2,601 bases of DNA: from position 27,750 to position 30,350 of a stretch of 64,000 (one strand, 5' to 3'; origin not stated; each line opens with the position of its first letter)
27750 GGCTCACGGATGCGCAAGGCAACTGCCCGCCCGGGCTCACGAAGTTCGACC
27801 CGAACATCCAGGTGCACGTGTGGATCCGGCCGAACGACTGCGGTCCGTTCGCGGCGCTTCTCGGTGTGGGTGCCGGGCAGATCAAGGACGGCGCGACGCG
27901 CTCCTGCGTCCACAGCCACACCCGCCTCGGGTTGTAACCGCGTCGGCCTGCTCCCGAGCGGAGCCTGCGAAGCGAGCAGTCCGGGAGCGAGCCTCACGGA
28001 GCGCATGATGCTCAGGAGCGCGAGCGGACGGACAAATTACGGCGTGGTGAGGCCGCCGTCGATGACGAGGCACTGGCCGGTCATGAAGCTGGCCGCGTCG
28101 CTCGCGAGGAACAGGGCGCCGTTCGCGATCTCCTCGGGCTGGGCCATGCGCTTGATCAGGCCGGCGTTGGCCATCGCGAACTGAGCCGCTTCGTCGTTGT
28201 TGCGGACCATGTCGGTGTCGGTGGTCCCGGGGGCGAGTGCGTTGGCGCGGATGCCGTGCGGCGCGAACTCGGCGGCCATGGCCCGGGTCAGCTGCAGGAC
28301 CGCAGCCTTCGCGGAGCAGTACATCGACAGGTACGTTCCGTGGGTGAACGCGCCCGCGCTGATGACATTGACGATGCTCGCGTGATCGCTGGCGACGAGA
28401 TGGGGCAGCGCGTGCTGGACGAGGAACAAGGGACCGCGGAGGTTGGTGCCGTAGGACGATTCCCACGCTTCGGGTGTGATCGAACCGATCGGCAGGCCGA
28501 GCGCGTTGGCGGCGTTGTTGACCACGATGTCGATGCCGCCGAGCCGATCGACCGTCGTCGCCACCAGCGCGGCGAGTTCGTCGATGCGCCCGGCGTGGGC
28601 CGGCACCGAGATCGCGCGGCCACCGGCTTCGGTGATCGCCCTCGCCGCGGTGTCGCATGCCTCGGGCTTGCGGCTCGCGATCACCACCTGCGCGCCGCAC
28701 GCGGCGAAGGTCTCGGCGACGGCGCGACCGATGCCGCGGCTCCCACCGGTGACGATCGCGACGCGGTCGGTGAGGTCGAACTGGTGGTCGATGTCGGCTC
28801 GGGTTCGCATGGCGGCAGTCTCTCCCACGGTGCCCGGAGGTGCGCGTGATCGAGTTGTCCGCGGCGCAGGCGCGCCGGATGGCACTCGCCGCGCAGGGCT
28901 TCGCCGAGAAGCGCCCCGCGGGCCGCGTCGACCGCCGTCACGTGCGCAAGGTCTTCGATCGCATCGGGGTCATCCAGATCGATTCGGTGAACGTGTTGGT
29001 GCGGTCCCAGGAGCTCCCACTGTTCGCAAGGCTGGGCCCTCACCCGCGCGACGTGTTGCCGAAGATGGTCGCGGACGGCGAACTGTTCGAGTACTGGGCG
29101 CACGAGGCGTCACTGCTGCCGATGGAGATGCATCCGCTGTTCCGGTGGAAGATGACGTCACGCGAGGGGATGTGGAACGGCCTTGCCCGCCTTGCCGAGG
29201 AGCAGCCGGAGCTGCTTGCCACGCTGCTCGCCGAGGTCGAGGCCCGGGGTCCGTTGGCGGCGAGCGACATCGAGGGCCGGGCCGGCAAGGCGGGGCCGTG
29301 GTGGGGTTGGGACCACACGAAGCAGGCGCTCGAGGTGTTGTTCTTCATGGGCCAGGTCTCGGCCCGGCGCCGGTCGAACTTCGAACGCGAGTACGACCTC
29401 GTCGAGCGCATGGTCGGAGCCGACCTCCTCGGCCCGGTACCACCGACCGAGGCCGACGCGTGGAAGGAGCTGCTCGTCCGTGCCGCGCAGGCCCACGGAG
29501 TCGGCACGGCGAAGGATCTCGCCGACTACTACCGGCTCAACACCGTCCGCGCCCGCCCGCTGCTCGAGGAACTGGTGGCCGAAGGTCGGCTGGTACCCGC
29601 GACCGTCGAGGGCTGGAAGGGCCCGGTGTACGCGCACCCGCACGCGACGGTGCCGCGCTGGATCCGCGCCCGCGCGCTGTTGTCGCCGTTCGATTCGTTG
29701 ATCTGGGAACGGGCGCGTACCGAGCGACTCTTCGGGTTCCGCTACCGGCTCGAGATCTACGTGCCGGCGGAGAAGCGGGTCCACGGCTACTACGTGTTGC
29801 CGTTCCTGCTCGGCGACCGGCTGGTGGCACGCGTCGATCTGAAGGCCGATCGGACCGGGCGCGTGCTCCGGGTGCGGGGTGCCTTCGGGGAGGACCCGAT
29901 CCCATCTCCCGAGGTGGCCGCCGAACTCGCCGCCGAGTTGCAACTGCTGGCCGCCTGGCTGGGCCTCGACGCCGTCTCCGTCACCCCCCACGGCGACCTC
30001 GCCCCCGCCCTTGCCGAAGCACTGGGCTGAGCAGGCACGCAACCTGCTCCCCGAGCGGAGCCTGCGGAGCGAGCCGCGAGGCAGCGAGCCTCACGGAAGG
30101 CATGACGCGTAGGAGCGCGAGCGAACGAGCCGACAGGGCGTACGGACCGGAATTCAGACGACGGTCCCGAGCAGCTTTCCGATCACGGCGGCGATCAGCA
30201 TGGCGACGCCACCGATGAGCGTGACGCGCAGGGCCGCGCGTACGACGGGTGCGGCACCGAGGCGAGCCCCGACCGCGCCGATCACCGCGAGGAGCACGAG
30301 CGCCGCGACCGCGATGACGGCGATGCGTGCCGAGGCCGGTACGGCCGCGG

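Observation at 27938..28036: GAGCG-rich REP-like repeat family (four copies) in convergent intergenic gaps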

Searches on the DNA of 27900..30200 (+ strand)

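Call 33: search_dna_similar(query=window:30040-30140:+, collection=plasmids, mode=distant, max_evalue=0.01)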
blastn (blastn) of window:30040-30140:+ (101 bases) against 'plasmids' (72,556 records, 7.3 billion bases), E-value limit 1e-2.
No match.
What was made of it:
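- Tried and rejected: Plasmid BLAST with copy B: 0 hits (call 33).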

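Call 42: search_rna_families(source=window, start=27900, end=30200, threshold=evalue, max_evalue=10)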
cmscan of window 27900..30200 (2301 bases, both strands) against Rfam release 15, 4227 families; matches with E-value up to 10: 0.
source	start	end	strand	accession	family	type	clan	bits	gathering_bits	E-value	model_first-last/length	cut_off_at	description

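Call 50: build_rna_model(alignment_id=A5, structure=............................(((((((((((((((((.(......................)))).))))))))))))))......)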
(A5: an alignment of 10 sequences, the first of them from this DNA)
Model R1 built from alignment A5 (10 sequences, 94 columns); structure: as given.
model positions 88; base pairs 18; branch points 0; effective number of sequences 2.28; information 0.648 bits per position. Calibrated on 0.2 Mb of random sequence (short: E-values are rough).
structure used (alignment columns):
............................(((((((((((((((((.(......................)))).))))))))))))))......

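Call 52: search_with_rna_model(model_id=R1, sources=[window, L001, L002, L003, L004, L005, L006, L007, L008, L009, L010, L011, L012, L013, L014, L015, L016, L017, L018, L019, L020, L021, L022, L023, L024, L025, L026, L027, L028, L029, L030, L031, L032, L033, L034, L035, L036, L037, L038, L039, L040, L041, L042, L043, L044, L045, L046, L047, L048, L049, L050, L051, L052, L053, L054, L055, L056, L057, L058, L059, L060, L061, L062, L063, L064, L065, L066, L067, L068, L069, L070, L071, L072, L073, L074, L075, L076, L077, L078, L079, L080, L081, L082, L083, L084, L085, L086, L087, L088, L089, L090, L091, L092, L093, L094, L095, L096, L097, L098, L099], max_evalue=1)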
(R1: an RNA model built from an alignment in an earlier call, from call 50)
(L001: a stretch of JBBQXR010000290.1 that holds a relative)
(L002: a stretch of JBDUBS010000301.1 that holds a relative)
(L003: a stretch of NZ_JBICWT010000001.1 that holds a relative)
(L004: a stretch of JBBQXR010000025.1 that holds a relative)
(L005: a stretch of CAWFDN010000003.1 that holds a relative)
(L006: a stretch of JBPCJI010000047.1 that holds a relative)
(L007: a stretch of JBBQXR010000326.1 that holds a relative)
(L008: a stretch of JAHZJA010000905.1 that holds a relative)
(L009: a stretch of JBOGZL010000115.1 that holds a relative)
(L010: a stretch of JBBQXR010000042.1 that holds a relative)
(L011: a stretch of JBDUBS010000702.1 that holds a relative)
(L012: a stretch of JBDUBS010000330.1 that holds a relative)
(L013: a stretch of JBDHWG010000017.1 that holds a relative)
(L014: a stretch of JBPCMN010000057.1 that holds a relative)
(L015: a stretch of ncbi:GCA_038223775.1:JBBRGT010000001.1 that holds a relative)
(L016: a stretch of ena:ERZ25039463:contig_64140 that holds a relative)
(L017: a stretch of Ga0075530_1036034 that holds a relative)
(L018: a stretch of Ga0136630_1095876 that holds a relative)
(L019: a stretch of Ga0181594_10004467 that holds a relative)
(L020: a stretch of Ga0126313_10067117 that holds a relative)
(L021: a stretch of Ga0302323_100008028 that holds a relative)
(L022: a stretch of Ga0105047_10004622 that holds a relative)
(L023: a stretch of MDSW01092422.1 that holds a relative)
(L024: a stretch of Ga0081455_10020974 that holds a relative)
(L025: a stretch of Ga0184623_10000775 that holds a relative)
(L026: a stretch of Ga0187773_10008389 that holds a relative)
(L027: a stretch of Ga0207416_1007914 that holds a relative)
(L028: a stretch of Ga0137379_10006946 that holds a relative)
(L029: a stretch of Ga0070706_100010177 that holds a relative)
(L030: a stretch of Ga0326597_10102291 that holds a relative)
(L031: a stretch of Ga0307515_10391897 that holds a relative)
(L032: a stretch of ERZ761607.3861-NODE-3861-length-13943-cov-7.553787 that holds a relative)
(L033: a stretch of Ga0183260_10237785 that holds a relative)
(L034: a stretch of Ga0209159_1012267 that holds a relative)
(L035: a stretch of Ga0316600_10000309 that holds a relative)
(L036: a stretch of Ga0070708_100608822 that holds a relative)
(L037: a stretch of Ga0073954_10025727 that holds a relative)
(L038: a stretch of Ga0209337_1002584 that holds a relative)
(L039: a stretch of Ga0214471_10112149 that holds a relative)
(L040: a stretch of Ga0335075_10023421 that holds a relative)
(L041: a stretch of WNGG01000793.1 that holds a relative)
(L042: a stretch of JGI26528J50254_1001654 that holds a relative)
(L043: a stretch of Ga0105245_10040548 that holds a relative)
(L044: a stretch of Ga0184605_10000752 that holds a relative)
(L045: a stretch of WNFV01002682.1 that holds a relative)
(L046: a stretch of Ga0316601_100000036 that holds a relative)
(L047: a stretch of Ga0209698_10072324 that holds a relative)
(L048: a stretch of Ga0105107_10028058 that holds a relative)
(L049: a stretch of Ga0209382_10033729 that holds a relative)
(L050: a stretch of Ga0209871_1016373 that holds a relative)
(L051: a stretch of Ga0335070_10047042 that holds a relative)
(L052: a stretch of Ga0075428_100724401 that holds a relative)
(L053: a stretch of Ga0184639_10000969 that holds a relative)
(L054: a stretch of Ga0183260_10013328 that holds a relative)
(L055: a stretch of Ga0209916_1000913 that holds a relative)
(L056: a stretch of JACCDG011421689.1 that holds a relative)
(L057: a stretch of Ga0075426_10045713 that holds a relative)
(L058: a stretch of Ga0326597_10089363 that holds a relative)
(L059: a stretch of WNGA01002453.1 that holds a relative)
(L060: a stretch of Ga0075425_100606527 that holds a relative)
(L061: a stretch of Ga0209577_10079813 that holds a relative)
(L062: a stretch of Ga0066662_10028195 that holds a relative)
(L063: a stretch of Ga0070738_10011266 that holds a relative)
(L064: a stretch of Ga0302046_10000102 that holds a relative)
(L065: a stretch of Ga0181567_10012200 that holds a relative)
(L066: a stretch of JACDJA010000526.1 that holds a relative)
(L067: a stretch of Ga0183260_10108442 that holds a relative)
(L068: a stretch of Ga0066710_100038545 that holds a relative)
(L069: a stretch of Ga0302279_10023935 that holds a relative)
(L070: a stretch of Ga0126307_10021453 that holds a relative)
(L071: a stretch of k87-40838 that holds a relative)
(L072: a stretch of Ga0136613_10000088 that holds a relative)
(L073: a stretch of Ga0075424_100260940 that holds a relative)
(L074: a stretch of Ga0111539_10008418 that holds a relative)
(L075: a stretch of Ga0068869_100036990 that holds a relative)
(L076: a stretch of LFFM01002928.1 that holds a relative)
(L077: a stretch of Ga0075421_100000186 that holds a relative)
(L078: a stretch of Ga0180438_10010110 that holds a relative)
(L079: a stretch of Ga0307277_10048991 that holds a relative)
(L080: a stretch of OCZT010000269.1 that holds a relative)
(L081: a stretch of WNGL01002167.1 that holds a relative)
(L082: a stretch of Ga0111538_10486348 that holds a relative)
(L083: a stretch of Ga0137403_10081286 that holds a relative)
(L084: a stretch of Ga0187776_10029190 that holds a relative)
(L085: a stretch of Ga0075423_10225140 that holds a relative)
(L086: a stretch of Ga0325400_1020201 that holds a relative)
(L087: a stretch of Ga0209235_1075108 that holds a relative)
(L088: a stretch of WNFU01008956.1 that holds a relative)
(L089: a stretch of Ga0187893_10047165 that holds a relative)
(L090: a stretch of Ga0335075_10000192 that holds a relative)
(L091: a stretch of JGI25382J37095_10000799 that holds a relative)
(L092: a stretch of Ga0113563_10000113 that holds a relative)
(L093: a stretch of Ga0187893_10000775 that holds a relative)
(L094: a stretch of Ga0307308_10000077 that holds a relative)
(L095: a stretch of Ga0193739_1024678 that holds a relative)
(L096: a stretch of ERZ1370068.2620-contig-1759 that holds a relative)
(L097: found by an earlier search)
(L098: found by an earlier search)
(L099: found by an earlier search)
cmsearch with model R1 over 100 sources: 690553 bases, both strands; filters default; matches with E-value up to 1: 56.
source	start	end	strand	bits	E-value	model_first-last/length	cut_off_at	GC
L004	4622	4709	-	99.1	5.6e-17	1-88/88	no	0.62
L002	244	329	+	93.5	7.1e-16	1-88/88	no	0.72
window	51862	51949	-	92.6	1e-15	1-88/88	no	0.69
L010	1647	1733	+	91.5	1.7e-15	1-88/88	no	0.68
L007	1384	1476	-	89.8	3.8e-15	1-88/88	no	0.69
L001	2315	2402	-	89.7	3.9e-15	1-88/88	no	0.67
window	27952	28038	+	88.7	6.3e-15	1-88/88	no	0.67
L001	805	891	-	86.9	1.4e-14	1-88/88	no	0.71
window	30049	30135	+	83.6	6.3e-14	1-88/88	no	0.72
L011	1775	1861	+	78.7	5.8e-13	1-88/88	no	0.74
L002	140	216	+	65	3e-10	1-88/88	no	0.73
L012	1789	1875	+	42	1e-05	1-88/88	no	0.62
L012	1877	1940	+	41.3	1.4e-05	26-88/88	no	0.64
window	10805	10895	+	39.9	2.7e-05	1-88/88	no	0.67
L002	1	83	+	35.4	0.00021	1-88/88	no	0.67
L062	1778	1818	-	30.6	0.0018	36-76/88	no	0.73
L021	1909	1947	+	25.5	0.018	37-75/88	no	0.74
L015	19819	19895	+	25.2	0.022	9-88/88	no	0.65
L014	7292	7373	+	24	0.037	1-88/88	no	0.74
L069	3740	3819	+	23.6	0.044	1-88/88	no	0.7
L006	4231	4313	-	23.2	0.053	1-88/88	no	0.75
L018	269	351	-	23.2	0.053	1-88/88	no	0.75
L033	147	229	-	23.2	0.053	1-88/88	no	0.75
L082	747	789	+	23.1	0.056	34-78/88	no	0.79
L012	1012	1067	+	23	0.057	1-88/88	no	0.68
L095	641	686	-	22.6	0.071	34-78/88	no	0.74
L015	19732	19817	+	22.2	0.083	1-88/88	no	0.69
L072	5695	5776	-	22.1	0.088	1-88/88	no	0.76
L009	2778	2859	-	22.1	0.089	1-88/88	no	0.76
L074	9614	9695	+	21.7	0.1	1-88/88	no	0.76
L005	3222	3304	+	21.2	0.13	1-88/88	no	0.6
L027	3917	4018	-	20.5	0.18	1-88/88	no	0.68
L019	4205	4261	+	20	0.23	30-82/88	no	0.65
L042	437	467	-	19.9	0.24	37-75/88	no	0.71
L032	3891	3930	+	19.8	0.25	35-77/88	no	0.75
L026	1679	1751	-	19.6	0.28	1-88/88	no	0.71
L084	1250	1322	+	19.6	0.28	1-88/88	no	0.71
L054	4619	4657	+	19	0.36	37-75/88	no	0.77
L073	1425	1469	+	18.8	0.4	35-77/88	no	0.71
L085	816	860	-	18.8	0.4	35-77/88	no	0.71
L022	5429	5516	-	18.4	0.48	1-88/88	no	0.74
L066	1853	1883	+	18.3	0.49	37-75/88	no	0.71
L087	435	478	-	18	0.56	35-77/88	no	0.84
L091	2579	2622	+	18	0.56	35-77/88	no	0.84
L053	7408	7445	+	18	0.56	35-77/88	no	0.74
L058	3389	3426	-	18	0.56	35-77/88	no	0.74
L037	1924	1965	+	18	0.57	37-75/88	no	0.62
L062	2494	2599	+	17.9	0.59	1-88/88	no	0.72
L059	9520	9603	+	17.9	0.59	1-88/88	no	0.69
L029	5172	5213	+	17.9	0.6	36-76/88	no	0.83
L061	2215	2262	-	17.7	0.65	36-76/88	no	0.75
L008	1155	1195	-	17.7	0.66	36-76/88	no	0.71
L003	5679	5749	+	17.6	0.7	1-88/88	no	0.72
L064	661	702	-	16.9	0.92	33-79/88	no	0.64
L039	1525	1568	+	16.9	0.93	36-76/88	no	0.75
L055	1371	1401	-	16.8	0.97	37-75/88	no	0.71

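Call 53: search_with_rna_model(model_id=R1, sources=[L100, L101, L102, L103, L104, L105, L106, L107, L108, L109, L110, L111, L112, L113, L114, L115, L116, L117, L118, L119, L120, L121, L122, L123, L124, L125, L126, L127, L128, L129, L130, L131, L132, L133, L134, L135, L136, L137], max_evalue=1)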
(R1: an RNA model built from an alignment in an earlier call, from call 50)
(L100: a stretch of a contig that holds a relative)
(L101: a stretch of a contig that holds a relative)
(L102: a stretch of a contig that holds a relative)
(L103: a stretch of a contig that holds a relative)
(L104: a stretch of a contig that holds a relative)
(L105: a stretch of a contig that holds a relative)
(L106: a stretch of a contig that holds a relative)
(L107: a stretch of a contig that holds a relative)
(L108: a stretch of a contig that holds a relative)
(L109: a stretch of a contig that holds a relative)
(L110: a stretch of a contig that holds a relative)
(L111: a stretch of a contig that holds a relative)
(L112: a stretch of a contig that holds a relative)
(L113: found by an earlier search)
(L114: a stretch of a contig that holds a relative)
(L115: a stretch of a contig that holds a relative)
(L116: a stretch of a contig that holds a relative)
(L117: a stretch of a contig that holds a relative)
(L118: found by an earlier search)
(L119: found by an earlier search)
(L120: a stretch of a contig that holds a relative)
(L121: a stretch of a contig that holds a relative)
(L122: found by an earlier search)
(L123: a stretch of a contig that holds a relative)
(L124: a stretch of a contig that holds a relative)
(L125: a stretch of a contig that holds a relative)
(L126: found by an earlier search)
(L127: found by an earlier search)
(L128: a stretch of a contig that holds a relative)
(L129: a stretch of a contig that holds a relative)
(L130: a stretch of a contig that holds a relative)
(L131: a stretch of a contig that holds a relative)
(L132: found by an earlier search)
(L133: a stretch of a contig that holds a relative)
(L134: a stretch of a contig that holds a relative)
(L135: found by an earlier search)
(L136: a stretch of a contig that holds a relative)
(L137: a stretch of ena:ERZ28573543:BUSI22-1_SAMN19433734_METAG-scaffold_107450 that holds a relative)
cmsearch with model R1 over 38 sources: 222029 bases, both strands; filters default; matches with E-value up to 1: 34.
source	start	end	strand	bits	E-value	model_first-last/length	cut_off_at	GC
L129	4111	4151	-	24.1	0.012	36-76/88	no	0.8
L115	2303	2342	+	21.5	0.037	35-77/88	no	0.82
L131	407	445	+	20.9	0.049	36-76/88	no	0.69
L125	1216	1252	-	20.7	0.054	34-78/88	no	0.76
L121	631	661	-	19.9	0.077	37-75/88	no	0.71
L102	1740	1781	+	19.2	0.11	36-76/88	no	0.76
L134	1943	1984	+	19.2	0.11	36-76/88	no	0.76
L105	1203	1246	+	18.9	0.12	32-80/88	no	0.84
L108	2212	2299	+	18.4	0.15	1-88/88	no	0.74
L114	1001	1035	+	17.5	0.23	36-76/88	no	0.74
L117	111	187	+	17.4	0.24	1-88/88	no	0.69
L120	2844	2931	+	17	0.29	1-88/88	no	0.73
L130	4774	4807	-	16.9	0.3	37-75/88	no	0.79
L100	522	552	-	16.8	0.31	37-75/88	no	0.71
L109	847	884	-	16.6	0.35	37-75/88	no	0.63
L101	31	75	+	16.1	0.43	36-76/88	no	0.78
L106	6682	6752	-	16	0.45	1-88/88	no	0.7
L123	506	542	-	16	0.45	37-75/88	no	0.81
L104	4121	4198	+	15.8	0.49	1-88/88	no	0.78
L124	925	1002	-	15.8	0.49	1-88/88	no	0.78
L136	676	722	+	15.8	0.49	36-76/88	no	0.64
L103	2340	2386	+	15.7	0.51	1-88/88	no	0.6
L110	813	868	-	15.7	0.52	32-80/88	no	0.79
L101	4140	4185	-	15.7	0.52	36-76/88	no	0.78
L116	632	687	+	15.6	0.56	31-81/88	no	0.8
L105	2274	2354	-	15.5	0.56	1-88/88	no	0.79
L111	4431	4467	-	15.5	0.56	37-75/88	no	0.73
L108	419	452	-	15.4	0.59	36-76/88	no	0.68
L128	1530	1616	+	15.3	0.61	1-88/88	no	0.67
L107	1335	1427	-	15.3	0.62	1-88/88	no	0.74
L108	9420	9507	-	15.1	0.69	1-88/88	no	0.68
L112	7431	7475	-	14.9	0.75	1-88/88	no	0.78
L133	572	625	-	14.8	0.79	1-88/88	no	0.72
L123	3479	3563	-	14.3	0.98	1-88/88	no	0.73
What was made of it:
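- True members score 35 bits or more and chance hits 30 bits or less (calls 52, 53).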

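Call 59: search_with_rna_model(model_id=R1, sources=[L138, L139, L140, L141], max_evalue=1)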
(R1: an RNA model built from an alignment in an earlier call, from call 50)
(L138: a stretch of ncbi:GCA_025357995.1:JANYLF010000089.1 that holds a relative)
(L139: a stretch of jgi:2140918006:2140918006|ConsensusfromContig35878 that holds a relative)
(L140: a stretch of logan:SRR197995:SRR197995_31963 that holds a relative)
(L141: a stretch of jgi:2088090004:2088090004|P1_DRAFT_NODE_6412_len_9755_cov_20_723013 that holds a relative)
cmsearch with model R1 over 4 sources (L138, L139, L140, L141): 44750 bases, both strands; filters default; matches with E-value up to 1: 4.
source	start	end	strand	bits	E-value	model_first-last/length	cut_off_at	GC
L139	1474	1563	-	52.8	5e-09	1-88/88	no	0.71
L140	1415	1504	-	52.8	5e-09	1-88/88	no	0.71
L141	1581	1670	-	52.8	5e-09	1-88/88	no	0.71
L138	4029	4092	+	19.5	0.019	25-88/88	no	0.66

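Call 74: search_with_rna_model(model_id=R1, sources=[L142, L143, L144], max_evalue=5)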
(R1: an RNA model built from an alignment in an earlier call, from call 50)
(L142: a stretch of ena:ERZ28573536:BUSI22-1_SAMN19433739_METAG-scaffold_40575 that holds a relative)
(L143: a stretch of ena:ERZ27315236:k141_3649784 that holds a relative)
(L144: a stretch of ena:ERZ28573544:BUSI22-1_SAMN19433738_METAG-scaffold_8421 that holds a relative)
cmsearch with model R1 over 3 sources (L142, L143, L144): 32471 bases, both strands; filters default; matches with E-value up to 5: 5.
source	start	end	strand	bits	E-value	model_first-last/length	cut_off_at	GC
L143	10063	10137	+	15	0.11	1-88/88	no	0.69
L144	9859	9933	+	15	0.11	1-88/88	no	0.69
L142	1956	2003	+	13.1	0.25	1-88/88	no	0.73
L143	10964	11018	+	11.8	0.45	1-88/88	no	0.78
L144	10760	10814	+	11.8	0.45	1-88/88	no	0.78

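Call 80: search_with_rna_model(model_id=R1, sources=[window, L001, L002, L004, L007, L010, L011, L012, L139], max_evalue=0.001, make_alignment=true)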
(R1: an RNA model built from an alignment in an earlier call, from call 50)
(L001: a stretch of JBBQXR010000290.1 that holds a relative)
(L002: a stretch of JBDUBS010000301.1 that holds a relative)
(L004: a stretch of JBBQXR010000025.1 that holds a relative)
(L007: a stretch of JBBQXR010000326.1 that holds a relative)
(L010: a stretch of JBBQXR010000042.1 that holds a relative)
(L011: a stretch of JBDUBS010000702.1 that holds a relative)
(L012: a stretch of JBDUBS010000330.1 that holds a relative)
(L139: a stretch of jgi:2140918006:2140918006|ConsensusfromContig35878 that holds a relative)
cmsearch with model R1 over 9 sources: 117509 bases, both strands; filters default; matches with E-value up to 0.001: 16.
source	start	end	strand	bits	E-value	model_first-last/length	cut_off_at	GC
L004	4622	4709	-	99.1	9.5e-18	1-88/88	no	0.62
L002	244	329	+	93.5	1.2e-16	1-88/88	no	0.72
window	51862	51949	-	92.6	1.8e-16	1-88/88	no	0.69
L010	1647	1733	+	91.5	2.9e-16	1-88/88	no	0.68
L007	1384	1476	-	89.8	6.4e-16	1-88/88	no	0.69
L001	2315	2402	-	89.7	6.6e-16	1-88/88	no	0.67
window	27952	28038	+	88.7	1.1e-15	1-88/88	no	0.67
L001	805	891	-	86.9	2.4e-15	1-88/88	no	0.71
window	30049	30135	+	83.6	1.1e-14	1-88/88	no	0.72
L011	1775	1861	+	78.7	9.9e-14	1-88/88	no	0.74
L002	140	216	+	65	5.1e-11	1-88/88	no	0.73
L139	1474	1563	-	52.8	1.3e-08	1-88/88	no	0.71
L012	1789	1875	+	42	1.7e-06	1-88/88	no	0.62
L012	1877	1940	+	41.3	2.4e-06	26-88/88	no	0.64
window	10805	10895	+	39.9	4.5e-06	1-88/88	no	0.67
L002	1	83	+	35.4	3.5e-05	1-88/88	no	0.67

Alignment A8: 16 matches aligned to the model, 123 columns, each read 5' to 3' on its own strand. Consensus structure (alignment columns), stored with it:
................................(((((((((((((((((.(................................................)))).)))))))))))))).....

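Call 96: search_with_rna_model(model_id=R1, sources=[L145, L146, L147, L015, L016, L137], max_evalue=1)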
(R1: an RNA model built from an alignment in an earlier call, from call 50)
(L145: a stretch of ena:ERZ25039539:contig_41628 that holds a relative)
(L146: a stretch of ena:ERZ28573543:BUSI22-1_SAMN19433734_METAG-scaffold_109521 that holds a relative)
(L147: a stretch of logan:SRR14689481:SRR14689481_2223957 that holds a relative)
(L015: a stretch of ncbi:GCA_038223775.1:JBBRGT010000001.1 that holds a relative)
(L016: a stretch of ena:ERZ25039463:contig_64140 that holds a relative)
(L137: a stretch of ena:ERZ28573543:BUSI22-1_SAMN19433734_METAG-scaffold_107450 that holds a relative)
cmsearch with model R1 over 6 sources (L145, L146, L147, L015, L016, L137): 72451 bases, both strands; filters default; matches with E-value up to 1: 9.
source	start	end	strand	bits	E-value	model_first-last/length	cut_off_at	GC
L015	19819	19895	+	25.2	0.0023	9-88/88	no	0.65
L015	19732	19817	+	22.2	0.0087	1-88/88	no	0.69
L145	19047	19080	+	15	0.24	1-88/88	no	0.79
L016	7764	7836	+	13.9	0.38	1-88/88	no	0.78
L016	7372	7422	+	13.8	0.41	1-88/88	no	0.8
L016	3962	4013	+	12.5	0.73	1-88/88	no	0.79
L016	11481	11551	-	12.2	0.85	1-88/88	no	0.72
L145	11057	11115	+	12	0.93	1-88/88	no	0.76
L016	7789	7858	-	11.8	0.99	1-88/88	no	0.79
